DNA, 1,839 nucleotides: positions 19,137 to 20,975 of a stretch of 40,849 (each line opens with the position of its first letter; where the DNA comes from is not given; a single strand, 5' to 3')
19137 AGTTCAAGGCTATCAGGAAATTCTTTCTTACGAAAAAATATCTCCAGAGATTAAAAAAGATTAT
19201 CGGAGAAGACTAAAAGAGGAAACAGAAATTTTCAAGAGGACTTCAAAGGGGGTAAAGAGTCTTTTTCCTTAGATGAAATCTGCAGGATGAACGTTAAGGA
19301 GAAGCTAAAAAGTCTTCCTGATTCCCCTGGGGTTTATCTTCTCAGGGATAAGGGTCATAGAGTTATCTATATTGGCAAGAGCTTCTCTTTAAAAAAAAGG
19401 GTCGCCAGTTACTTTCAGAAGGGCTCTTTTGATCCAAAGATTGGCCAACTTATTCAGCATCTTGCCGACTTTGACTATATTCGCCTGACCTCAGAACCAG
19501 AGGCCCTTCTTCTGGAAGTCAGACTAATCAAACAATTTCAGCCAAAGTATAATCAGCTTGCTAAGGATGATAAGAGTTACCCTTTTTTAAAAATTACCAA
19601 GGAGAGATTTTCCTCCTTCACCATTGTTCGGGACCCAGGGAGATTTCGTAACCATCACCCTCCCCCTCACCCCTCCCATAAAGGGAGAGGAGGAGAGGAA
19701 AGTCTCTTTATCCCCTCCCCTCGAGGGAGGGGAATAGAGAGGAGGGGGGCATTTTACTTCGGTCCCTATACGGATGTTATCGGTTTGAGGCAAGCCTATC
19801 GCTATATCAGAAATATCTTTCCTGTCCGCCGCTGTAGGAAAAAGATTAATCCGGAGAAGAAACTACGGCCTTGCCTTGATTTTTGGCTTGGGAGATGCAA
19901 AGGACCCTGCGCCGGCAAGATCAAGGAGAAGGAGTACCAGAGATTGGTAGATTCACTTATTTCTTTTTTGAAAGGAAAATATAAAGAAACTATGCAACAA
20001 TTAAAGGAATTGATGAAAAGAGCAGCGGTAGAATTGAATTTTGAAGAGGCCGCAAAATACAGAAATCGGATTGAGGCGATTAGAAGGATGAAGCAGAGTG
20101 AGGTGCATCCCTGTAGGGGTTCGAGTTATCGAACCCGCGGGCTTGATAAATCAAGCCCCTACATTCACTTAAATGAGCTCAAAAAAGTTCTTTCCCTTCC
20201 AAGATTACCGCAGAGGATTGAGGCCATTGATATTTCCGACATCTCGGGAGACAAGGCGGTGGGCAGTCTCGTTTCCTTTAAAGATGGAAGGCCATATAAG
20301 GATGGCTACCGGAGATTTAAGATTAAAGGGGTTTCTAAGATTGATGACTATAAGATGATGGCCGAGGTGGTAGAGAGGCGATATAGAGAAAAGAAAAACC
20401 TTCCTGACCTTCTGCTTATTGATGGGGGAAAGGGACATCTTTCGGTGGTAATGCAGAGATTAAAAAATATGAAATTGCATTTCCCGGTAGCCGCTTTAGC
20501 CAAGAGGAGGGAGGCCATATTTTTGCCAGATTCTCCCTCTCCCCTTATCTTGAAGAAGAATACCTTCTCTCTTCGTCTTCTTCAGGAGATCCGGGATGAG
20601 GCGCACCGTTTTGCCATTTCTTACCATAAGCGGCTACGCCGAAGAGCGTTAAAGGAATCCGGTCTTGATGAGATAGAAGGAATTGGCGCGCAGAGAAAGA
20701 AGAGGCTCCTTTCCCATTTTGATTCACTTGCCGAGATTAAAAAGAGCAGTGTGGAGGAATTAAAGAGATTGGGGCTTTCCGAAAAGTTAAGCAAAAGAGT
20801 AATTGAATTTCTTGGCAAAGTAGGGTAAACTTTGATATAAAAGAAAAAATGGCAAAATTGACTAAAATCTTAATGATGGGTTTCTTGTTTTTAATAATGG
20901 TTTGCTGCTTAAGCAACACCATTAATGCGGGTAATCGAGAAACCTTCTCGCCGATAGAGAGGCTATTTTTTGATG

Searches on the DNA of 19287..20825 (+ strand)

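Call 60: build_rna_model(alignment_id=A7, structure=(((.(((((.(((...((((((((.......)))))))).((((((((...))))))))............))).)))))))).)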
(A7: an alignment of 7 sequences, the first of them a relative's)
Model R1 built from alignment A7 (7 sequences, 84 columns); structure: as given.
model positions 78; base pairs 24; branch points 1; effective number of sequences 2.16; information 0.726 bits per position. Calibrated on 0.2 Mb of random sequence (short: E-values are rough).
structure used (alignment columns):
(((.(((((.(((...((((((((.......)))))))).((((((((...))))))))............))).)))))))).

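Call 61: search_with_rna_model(model_id=R1, sources=[window, L001, L002, L003, L005, L007, L008, L009, L021, L025, L026, L027, L028], max_evalue=10, make_alignment=true, show_alignments=0)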
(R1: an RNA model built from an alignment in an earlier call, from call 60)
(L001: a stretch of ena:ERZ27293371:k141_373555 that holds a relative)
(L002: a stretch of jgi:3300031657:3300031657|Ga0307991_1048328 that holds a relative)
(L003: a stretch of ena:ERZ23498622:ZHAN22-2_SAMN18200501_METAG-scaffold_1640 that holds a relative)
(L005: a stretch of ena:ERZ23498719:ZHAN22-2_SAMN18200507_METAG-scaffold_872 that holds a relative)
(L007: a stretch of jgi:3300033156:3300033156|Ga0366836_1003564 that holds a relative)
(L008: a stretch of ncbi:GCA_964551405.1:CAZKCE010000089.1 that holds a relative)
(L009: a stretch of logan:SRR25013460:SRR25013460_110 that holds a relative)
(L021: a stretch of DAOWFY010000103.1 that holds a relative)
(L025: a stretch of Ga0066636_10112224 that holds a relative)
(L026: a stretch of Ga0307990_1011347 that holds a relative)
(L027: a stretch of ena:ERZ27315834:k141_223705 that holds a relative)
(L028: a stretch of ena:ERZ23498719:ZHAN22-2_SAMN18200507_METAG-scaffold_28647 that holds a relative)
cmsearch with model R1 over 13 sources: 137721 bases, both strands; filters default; matches with E-value up to 10: 26.
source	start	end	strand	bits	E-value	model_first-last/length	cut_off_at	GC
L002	619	696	+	97.8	1.6e-28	1-78/78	no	0.73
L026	1993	2070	+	95.4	9.6e-28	1-78/78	no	0.69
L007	6491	6568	+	91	2.6e-26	1-78/78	no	0.68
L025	120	197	-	79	2e-22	1-78/78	no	0.64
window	29424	29501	+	74.4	5.7e-21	1-78/78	no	0.63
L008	1989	2039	+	47.3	3.4e-12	1-78/78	no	0.69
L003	10355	10405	+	40.1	6.8e-10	1-78/78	no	0.65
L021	3982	4057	+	38.7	2e-09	1-78/78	no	0.59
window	4301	4385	+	36.5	1e-08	1-78/78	no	0.64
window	19658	19746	-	22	0.00049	1-78/78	no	0.61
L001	3359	3405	+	20.3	0.0018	1-78/78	no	0.77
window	19658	19746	+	19.1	0.0043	1-78/78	no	0.61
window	4301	4385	-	18.4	0.007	1-78/78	no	0.64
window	36658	36710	+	16.9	0.022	1-78/78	no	0.64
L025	83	197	+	15.3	0.075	1-78/78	no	0.69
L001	3356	3411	-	14.8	0.1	1-78/78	no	0.75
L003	10331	10403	-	13.9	0.21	1-78/78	no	0.6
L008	1989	2036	-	12.8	0.46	1-78/78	no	0.67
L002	619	683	-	12.7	0.52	1-78/78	no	0.72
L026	2030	2048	-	12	0.88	38-56/78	no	0.74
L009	1577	1649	-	11.8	1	1-78/78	no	0.64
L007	6491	6553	-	11.5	1.3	1-78/78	no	0.68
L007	200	234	+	11.2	1.6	1-78/78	no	0.69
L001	2000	2048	+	9.9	4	1-78/78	no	0.67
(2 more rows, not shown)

Alignment A8: 26 matches aligned to the model, 158 columns, each read 5' to 3' on its own strand. Consensus structure (alignment columns), stored with it:
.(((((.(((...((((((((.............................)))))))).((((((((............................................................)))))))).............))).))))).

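Call 62: search_with_rna_model(model_id=R1, source=window, max_evalue=1, show_alignments=6, filters=off)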
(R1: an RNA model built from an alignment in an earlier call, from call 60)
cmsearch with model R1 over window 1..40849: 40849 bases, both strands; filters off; matches with E-value up to 1: 9.
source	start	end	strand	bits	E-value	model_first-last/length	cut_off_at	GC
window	29424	29501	+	74.4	1.7e-21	1-78/78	no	0.63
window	4301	4385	+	36.6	2.9e-09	1-78/78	no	0.64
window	19658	19746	-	22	0.00014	1-78/78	no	0.61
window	19658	19746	+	19.1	0.0013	1-78/78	no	0.61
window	4301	4385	-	18.5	0.0021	1-78/78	no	0.64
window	36658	36710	+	16.9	0.0067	1-78/78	no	0.64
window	26855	26895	+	10.7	0.68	1-78/78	no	0.41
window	29426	29479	-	10.5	0.78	14-66/78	no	0.63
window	15039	15091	+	10.2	0.96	1-78/78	no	0.42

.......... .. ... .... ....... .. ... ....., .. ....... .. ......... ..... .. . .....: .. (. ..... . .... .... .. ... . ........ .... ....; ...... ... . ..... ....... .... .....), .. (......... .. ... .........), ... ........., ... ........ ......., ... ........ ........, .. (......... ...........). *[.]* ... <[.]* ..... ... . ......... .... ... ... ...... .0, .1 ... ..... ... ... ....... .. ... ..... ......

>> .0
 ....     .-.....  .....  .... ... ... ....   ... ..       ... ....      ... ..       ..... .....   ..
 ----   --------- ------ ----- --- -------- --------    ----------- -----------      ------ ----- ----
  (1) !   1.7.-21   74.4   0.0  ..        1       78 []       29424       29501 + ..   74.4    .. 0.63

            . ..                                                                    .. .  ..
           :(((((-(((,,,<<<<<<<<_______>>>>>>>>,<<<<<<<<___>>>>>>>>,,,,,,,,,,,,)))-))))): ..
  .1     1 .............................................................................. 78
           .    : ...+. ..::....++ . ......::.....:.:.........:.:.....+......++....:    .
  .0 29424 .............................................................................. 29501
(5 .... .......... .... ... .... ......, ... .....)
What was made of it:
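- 19655..19749 (.): Copy 2. A two-hairpin, dimer-like element in frame in uvrC, at site 1 between the strand FTIVR and FYFGPYT. It adds 33 codons relative to empty orthologues. R1 scores 22.0 bits on - and 19.1 on + (call 62).
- On REPIN: Copy 2 scores about equally on both strands (call 62).
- Checked: Hits: 29424-29501 (74.4 bits, in the seed), 4301-4385 (36.6 bits, E 2.9e-9), 19658-19746 (22.0 bits, E 1.4e-4) and 36658-36710 (16.9 bits, E 6.7e-3) (call 62). Copy 2 scores 22.0 on - against 19.1 on + (call 62).
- Model R1 finds the four window copies and nothing else (call 62).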

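Call 63: search_with_rna_model(model_id=R1, sources=[window, L001, L002, L003, L007, L008, L021, L025, L026], max_evalue=1e-7, make_alignment=true)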
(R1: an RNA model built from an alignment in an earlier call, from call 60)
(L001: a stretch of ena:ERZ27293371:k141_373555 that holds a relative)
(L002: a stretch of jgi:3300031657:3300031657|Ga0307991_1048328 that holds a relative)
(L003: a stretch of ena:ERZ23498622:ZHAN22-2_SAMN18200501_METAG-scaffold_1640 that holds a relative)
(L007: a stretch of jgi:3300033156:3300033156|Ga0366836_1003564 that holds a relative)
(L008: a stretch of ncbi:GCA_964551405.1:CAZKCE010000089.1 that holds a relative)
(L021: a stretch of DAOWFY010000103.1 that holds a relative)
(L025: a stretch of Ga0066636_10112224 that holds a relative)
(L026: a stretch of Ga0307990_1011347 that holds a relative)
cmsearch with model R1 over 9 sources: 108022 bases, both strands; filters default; matches with E-value up to 1e-7: 9.
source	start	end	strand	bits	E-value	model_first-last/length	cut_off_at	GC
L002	619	696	+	97.8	1.2e-28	1-78/78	no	0.73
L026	1993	2070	+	95.4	7.5e-28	1-78/78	no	0.69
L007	6491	6568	+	91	2e-26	1-78/78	no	0.68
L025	120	197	-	79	1.5e-22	1-78/78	no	0.64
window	29424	29501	+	74.4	4.4e-21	1-78/78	no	0.63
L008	1989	2039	+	47.3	2.6e-12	1-78/78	no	0.69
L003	10355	10405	+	40.1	5.3e-10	1-78/78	no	0.65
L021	3982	4057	+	38.7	1.6e-09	1-78/78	no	0.59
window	4301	4385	+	36.5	7.9e-09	1-78/78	no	0.64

Alignment A9: 9 matches aligned to the model, 113 columns, each read 5' to 3' on its own strand. Consensus structure (alignment columns), stored with it:
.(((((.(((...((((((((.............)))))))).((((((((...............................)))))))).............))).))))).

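Call 75: search_with_rna_model(model_id=R1, sources=[L045, L027, L028, L029, L004, L006], max_evalue=1, show_alignments=2)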
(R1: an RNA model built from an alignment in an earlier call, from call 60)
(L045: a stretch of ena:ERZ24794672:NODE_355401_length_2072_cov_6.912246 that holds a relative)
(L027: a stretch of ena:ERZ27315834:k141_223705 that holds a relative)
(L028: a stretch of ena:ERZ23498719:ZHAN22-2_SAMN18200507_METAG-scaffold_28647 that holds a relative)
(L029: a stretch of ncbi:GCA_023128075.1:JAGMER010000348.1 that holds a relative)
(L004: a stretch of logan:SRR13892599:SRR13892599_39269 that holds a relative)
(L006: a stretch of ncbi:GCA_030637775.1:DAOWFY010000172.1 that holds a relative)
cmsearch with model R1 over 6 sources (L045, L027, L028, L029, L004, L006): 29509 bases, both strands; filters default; matches with E-value up to 1: 4.
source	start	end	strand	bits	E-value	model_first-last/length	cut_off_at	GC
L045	652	730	+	90.6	7.4e-27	1-78/78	no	0.68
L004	788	838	+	40.1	1.5e-10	1-78/78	no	0.65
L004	764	836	-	13.9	0.045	1-78/78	no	0.6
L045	690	708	-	13.7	0.05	38-56/78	no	0.58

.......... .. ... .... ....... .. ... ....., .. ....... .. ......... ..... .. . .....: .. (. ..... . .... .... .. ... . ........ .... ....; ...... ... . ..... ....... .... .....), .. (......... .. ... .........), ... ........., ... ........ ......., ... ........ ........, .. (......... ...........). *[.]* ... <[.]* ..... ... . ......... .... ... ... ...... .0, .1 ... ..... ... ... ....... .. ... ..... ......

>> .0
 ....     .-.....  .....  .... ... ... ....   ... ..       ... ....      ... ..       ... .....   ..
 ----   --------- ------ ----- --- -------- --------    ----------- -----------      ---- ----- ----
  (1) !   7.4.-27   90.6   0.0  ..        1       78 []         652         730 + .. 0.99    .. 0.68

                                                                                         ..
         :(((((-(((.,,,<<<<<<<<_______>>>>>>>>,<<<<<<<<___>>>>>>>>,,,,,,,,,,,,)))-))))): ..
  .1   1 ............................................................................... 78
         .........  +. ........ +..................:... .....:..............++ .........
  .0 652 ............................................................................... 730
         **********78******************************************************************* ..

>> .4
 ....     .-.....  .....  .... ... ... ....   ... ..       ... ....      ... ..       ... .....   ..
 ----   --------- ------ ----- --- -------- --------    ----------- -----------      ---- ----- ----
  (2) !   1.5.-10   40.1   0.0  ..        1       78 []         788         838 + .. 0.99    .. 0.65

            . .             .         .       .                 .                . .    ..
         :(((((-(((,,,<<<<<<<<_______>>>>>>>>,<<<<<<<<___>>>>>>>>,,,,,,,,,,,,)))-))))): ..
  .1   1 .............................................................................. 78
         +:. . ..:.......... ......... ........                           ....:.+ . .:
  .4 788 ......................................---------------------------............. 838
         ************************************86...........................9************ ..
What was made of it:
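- Copy 3, L007 uvrC site 2 and the L045 glycosyltransferase score 74-91 bits (calls 61, 75).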
